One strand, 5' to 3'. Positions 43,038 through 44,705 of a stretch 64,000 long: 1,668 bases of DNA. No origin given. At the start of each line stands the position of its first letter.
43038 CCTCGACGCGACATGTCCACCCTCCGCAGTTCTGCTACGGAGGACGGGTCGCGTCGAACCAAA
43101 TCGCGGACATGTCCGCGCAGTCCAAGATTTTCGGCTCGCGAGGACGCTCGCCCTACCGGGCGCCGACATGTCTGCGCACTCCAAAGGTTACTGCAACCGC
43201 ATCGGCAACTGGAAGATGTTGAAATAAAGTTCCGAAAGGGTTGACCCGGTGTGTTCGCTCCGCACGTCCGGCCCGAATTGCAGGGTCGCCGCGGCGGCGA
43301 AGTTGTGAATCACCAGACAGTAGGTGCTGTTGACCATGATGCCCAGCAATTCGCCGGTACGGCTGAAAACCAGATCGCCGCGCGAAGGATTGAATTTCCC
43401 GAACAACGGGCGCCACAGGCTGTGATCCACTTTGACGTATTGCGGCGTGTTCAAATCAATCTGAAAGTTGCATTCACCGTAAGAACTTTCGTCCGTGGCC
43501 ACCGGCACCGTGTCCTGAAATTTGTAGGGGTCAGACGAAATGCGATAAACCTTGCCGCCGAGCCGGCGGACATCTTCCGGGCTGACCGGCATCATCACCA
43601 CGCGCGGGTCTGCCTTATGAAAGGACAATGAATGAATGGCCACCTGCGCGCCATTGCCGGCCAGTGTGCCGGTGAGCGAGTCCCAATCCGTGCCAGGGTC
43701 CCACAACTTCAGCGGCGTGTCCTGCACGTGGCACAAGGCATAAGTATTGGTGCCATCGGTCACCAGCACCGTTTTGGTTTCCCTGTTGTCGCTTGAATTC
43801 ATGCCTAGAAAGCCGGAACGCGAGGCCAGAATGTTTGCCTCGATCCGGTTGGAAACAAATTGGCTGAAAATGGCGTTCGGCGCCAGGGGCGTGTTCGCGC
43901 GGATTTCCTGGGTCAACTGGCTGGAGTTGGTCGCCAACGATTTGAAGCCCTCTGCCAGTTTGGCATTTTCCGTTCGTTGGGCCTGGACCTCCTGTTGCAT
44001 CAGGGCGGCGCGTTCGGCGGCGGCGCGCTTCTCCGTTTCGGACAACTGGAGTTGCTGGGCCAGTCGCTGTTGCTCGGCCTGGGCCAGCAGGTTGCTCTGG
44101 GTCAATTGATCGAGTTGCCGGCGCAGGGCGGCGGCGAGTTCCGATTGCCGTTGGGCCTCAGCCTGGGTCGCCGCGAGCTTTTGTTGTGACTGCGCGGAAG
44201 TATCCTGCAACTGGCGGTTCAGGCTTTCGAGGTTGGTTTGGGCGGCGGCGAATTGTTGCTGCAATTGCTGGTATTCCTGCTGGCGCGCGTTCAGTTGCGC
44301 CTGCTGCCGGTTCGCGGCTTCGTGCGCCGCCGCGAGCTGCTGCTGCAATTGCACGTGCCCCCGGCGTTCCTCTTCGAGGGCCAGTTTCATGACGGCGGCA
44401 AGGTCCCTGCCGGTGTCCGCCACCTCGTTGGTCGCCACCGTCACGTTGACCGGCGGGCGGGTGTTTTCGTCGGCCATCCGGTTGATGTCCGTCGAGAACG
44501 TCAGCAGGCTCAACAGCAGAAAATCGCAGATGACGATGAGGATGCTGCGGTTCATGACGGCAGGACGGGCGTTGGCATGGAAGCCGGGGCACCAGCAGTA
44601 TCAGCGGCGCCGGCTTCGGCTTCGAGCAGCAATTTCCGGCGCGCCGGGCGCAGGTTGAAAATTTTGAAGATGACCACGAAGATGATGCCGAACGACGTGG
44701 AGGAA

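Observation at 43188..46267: Divergent ExbB/MotA-like and ExbD-like gene pair whose anchor subunit carries a ~170-aa coiled coil and a trypsin-fold domain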

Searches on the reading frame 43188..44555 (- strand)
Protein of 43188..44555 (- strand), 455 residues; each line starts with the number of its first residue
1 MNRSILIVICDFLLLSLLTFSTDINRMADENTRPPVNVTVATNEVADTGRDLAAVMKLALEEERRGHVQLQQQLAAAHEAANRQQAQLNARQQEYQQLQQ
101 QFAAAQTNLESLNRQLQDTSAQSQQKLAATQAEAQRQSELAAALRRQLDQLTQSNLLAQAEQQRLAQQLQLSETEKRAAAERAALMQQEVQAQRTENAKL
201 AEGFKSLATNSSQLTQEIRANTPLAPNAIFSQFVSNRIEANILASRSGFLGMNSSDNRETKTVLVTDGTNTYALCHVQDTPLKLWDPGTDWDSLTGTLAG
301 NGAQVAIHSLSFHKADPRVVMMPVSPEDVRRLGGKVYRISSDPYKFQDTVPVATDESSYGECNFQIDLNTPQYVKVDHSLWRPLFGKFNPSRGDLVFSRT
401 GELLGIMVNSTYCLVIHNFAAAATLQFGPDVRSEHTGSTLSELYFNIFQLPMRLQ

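Call 3: search_protein_families(library=pfam, proteins=[window:43188-44555:-], max_evalue=1)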
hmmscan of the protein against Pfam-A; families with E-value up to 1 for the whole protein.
window:43188-44555:- (455 aa): 3 families
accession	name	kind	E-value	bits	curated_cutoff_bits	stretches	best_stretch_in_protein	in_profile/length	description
PF17973.7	bMG10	-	0.35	11.5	26.2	1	45-108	23-85/131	Bacterial Alpha-2-macroglobulin MG10 domain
PF04632.18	FUSC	-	0.79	8.7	30.9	0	55-213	176-332/660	Fusaric acid resistance protein family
PF12097.14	DUF3573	-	0.83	8.9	26.6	1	4-122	5-73/383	Protein of unknown function (DUF3573)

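Call 4: search_protein_families(library=ncbifam, proteins=[window:43188-44555:-], max_evalue=1)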
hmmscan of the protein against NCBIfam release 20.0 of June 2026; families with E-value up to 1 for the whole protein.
window:43188-44555:- (455 aa): 10 families
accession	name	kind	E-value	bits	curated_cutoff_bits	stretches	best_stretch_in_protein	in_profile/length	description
TIGR02168.1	SMC_prok_B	equivalog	8.5e-05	20.5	567.35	1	59-218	778-940/1181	chromosome segregation protein SMC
TIGR02169.1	SMC_prok_A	equivalog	0.0018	16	729.4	1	59-219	732-893/1165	chromosome segregation protein SMC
NF045780.1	TrlF_fam_ATP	equivalog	0.0068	15.1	350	1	69-217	509-666/944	TrlF family AAA-like ATPase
NF045487.1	ASRP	equivalog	0.036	12.7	300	1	60-214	123-268/593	archaea-specific SMC-related protein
TIGR04523.1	Mplasa_alph_rch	subfamily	0.043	11.7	270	1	70-221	251-403/745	helix-rich protein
TIGR04211.1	SH3_and_anchor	equivalog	0.086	12.4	65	1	69-163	70-163/198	TIGR04211 family SH3 domain-containing protein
NF041034.1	Rad50_Sulf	equivalog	0.49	8.2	1000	1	83-214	174-302/872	DNA double-strand break repair ATPase Rad50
NF058533.1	antiphage_ProA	equivalog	0.84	6.9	1500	0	56-221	985-1151/1903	anti-phage protein ProA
NF046048.1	NlpC_P60_DIP1281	equivalog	0.86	8.3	517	0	71-214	184-331/587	DIP1281 family NlpC/P60 protein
NF033930.1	pneumo_PspA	exception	0.98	8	850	0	53-205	166-325/659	pneumococcal surface protein A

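Call 5: search_protein_families(library=padloc, proteins=[window:43188-44555:-], max_evalue=1)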
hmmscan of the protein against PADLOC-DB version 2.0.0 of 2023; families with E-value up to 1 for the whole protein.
window:43188-44555:- (455 aa): 22 families
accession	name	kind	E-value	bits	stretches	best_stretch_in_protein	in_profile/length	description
PDLC03859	LmuB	-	0.00036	17.9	1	69-200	350-485/611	-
PDLC00580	JetC3|JetC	-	0.0011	15.3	1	55-218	249-412/1068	DUF3584 domain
PDLC02730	PbeC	-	0.0035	14.2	1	68-234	379-533/651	PbeC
PDLC00582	JetC3|JetC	-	0.005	12.7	1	56-217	931-1090/1472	DUF3584 domain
PDLC00581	JetC3|JetC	-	0.0088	11.9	1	60-222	515-677/1473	DUF3584 domain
PDLC00553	JetC2|JetC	-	0.013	11.4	1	59-215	865-1056/1361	DUF3584 domain; MukB-like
PDLC00551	JetC2|JetC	-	0.014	11.2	1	61-208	863-1008/1365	DUF3584 domain; MukB-like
PDLC03868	LmuB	-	0.015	11.6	1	74-202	347-661/1035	-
PDLC00504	JetC1|JetC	-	0.016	11.2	1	71-220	295-443/1144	DUF3584 domain; MukB-like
PDLC00512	JetC1|JetC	-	0.025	10.6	1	72-215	682-831/1123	DUF3584 domain; MukB-like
PDLC00507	JetC1|JetC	-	0.043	10.1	1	40-203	275-439/1215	DUF3584 domain; MukB-like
PDLC02508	BrxL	-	0.054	9.7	1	36-178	399-542/698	BrxL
PDLC05009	PDC-S37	-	0.07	8.8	1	41-210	657-826/1550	-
PDLC00519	JetC1|JetC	-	0.078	9.1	1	70-217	268-417/1097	DUF3584 domain; MukB-like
PDLC00518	JetC1|JetC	-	0.082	8.7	1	58-217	305-465/1112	DUF3584 domain; MukB-like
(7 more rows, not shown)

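Call 7: find_homologous_proteins(query=window:43188-44555:-)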
Query window:43188-44555:- (455 aa): 2266 proteins with E <= 0.001 among 8000 candidates; the best 120 are listed.
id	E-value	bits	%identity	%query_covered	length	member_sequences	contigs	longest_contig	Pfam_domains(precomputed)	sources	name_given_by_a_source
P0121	2.2e-283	957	96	100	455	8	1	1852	-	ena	-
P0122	5.5e-268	907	91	100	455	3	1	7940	-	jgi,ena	-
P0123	9.0e-255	863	85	100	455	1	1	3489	-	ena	-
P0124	1.2e-253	859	87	100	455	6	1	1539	-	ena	-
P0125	4.4e-253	858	85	100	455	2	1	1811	-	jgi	jgi:hypothetical protein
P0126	1.5e-252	856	85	100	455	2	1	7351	-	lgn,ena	-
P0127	2.9e-250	848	85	100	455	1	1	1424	-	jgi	jgi:hypothetical protein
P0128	5.3e-249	844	84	100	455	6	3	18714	-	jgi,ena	-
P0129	1.4e-246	836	83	100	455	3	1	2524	-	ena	-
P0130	2.7e-246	835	84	100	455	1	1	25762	-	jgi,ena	-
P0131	1.2e-245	833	83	100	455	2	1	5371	-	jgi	-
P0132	1.6e-242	823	84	100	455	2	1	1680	-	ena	-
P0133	1.9e-242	823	83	100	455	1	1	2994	-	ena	-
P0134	2.3e-242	822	83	100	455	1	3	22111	-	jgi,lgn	jgi:hypothetical protein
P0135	2.1e-241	819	83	100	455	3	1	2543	-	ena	-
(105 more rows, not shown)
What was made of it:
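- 43188..44555 (-): Gene 2 (455 aa): candidate B (anchor/axle) subunit, a bitopic N-in/C-out protein. 2,266 homologs (call 7).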

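Call 12: search_solved_structures(query=A2, max_evalue=10, show_alignments=2)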
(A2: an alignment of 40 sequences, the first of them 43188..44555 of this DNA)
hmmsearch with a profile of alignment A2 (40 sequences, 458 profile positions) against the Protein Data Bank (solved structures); distinct sequences matched with E-value up to 10: 33.
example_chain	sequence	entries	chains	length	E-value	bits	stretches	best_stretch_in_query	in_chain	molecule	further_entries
8qbv_A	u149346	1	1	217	0.013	17.7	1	41-180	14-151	Membrane-associated protein Vipp1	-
8qbw_A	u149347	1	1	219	0.014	17.6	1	41-180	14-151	Phage shock protein A, PspA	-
8qbr_A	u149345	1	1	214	0.021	17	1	41-180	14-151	Membrane-associated protein Vipp1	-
6zvr_B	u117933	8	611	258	0.035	16.3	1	41-179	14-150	Vipp1 | Phage shock protein A, PspA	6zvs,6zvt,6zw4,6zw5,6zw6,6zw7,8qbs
8qhx_D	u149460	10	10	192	0.19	13.8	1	40-187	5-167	Membrane-associated protein Vipp1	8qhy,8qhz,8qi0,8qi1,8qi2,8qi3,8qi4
3a7o_A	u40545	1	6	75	0.2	13.8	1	84-133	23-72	Autophagy protein 16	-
2wz7_A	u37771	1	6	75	0.5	12.4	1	83-128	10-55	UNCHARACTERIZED PROTEIN YBGF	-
4ilo_A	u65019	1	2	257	0.59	12.2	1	65-200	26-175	CT398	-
3mqb_A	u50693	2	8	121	0.64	12.1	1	49-128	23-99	Bone marrow stromal antigen 2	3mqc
4ll7_A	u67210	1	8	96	0.68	12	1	142-224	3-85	SWI5-dependent HO expression protein 3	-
8qhv_0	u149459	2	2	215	0.68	12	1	40-179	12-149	Membrane-associated protein Vipp1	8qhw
1gmj_A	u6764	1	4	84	0.79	11.8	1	59-115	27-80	ATPASE INHIBITOR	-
2xdj_A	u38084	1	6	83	0.83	11.7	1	83-131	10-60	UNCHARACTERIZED PROTEIN YBGF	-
1ohh_H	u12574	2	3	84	0.88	11.6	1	59-115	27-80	ATPase inhibitor, mitochondrial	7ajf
7o3w_D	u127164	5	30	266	1.3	11.1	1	41-180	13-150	Protein sll0617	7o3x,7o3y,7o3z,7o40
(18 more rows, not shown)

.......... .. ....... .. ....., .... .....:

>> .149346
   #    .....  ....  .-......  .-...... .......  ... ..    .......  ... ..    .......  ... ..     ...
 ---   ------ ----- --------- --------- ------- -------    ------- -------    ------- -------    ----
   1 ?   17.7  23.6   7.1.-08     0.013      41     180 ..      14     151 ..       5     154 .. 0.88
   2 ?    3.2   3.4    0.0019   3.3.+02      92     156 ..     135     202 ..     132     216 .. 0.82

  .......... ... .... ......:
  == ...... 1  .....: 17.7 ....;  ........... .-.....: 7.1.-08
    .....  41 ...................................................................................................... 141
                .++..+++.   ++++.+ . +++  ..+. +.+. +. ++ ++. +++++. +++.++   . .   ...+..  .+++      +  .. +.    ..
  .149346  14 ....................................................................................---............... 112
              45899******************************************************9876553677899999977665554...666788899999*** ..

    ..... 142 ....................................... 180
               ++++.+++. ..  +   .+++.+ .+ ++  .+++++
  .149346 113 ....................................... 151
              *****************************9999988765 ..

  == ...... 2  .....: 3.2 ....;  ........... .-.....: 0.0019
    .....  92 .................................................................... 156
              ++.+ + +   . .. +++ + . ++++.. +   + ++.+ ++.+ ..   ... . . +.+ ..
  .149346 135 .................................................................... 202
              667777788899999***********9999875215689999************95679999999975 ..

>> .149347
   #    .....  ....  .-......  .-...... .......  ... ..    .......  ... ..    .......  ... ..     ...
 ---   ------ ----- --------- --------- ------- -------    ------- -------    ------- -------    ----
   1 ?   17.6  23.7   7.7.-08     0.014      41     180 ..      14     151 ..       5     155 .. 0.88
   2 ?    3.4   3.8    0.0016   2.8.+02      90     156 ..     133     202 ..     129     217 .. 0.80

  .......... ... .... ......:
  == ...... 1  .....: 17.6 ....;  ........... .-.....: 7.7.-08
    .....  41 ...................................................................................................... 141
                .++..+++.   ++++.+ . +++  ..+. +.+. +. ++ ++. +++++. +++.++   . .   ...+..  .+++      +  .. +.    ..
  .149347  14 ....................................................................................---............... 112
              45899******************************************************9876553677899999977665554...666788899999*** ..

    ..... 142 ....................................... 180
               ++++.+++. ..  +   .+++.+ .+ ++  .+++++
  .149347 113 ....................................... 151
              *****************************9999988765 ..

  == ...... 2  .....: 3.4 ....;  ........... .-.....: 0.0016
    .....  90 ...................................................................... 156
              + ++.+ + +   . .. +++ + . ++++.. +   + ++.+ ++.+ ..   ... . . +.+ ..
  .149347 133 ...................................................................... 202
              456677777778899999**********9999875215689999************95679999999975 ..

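Call 22: predict_structure(alignment_id=A2)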
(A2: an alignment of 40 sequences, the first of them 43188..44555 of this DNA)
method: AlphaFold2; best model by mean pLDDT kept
length: 455 residues; sequences in the alignment: 40
mean_pLDDT: 70.1   pTM: 0.49
mean pLDDT of the five models: 70.1, 66.7, 66.4, 62.7, 59.1
residues with pLDDT >= 90: 47; 70-90: 210; 50-70: 128; < 50: 70
segments of 3 or more residues with pLDDT < 50: 1-3, 23-50, 187-191, 193-223
pLDDT, mean of each block of 10 residues (from residue 1): 55 56 44 37 39 56 67 73 76 78 75 76 70 72 70 71 70 62 50 43 45 45 53 74 81 80 86 89 74 92 91 89 92 83 70 71 71 73 62 76 80 73 91 87 85 72
secondary structure, 60 per line:
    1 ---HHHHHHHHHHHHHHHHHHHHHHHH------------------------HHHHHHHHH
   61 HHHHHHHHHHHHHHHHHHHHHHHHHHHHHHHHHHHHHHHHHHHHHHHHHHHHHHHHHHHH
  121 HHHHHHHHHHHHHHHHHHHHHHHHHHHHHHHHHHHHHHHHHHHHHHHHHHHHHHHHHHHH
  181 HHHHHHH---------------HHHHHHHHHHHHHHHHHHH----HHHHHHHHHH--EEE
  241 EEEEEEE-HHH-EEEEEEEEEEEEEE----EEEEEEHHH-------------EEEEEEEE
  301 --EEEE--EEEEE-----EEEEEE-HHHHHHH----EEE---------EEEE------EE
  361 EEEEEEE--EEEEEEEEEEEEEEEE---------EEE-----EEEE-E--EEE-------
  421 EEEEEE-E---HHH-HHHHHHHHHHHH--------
elements in order: H4-27 H52-187 H203-221 H226-235 E238-247 E253-266 E271-276 E293-300 E303-306 E309-313 E319-324 H326-332 E337-339 E349-352 E359-367 E370-385 E395-397 E403-406 E411-413 E421-426 H436-447
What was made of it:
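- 43851..44402 (-): Gene 2 coiled-coil stalk (residues ~52-235), rich in Q, A and L. AF2 gives a single helix 52-187 plus helices 203-235 (call 22).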

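Call 26: fold_search(model_id=the predicted structure, library=pdb)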
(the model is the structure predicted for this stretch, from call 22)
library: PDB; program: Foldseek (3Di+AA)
matches with E <= 10: 816; with E <= 0.001: 38
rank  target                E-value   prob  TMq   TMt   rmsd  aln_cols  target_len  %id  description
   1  4fln_A                3.5e-06  1.00  0.25  0.25   6.7       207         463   14  Crystal structure of plant protease Deg2 (released 2012-09-19)
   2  3mh4_B                5.2e-06  1.00  0.27  0.31   5.6       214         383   11  HtrA proteases are activated by a conserved mechanism that can be triggered by distinct molecular cues (released 2010-06-30)
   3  3pv3_C                1.6e-05  1.00  0.25  0.28   5.4       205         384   13  Structure of Legionella fallonii DegQ (S193A variant) (released 2011-06-15)
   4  5ila_B                3.0e-05  1.00  0.24  0.47   9.9       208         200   10  Deg9 protease domain (released 2017-03-08)
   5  5ilb_A                5.0e-05  1.00  0.25  0.25   6.3       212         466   12  Crystal structure of protease domain of Deg2 linked with the PDZ domain of Deg9 (released 2017-03-08)
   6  9ect_A                5.5e-05  1.00  0.26  0.49   5.4       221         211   10  Crystal Structure of the Gemella haemolysans Immunoglobulin A1 Protease Trypsin-Like Domain (released 2025-03-12)
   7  5il9_A                5.9e-05  1.00  0.24  0.23   5.5       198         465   10  Crystal structure of Deg9 (released 2017-03-08)
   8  4fln_B                6.2e-05  1.00  0.25  0.25   6.2       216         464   12  Crystal structure of plant protease Deg2 (released 2012-09-19)
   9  4rqy_B                6.9e-05  1.00  0.27  0.39   5.9       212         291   13  RE-REFINED STRUCTURE OF 1TE0 - STRUCTURAL ANALYSIS of DEGS, A STRESS SENSOR OF THE BACTERIAL PERIPLASM (released 2015-03-11)
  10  5il9_B                8.6e-05  1.00  0.26  0.26   6.2       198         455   11  Crystal structure of Deg9 (released 2017-03-08)
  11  8se7_D                1.4e-04  1.00  0.25  0.49   6.4       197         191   10  HTRA-1 PDSA bound to CKP 1A8 (released 2024-07-03)
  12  3pv3_A                1.8e-04  1.00  0.25  0.28   5.9       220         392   12  Structure of Legionella fallonii DegQ (S193A variant) (released 2011-06-15)
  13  1sot_C                2.1e-04  1.00  0.27  0.40   5.9       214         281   13  Crystal Structure of the DegS stress sensor (released 2004-06-08)
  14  3num                  2.1e-04  1.00  0.25  0.50  10.6       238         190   12  Substrate induced remodeling of the active site regulates HtrA1 activity (released 2011-02-23)
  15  3pv2_C                2.3e-04  1.00  0.26  0.30   5.6       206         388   14  Structure of Legionella fallonii DegQ (wt) (released 2011-06-15)
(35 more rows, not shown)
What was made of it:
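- On Trypsin-fold serine proteases (S1 / HtrA, PF13365 and PF00089): Foldseek matches Deg2, DegS, DegQ and HtrA1 with E from 3.5e-6 to 1e-3 and probability 1.0 (calls 22, 26).
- Closest known: HtrA/DegP/DegS family. Same: His, Asp and Ser occupy the canonical topological positions in the window protein (calls 22, 26).
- Trypsin fold: call 26. The C-domain has the HtrA/DegS fold (call 26).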
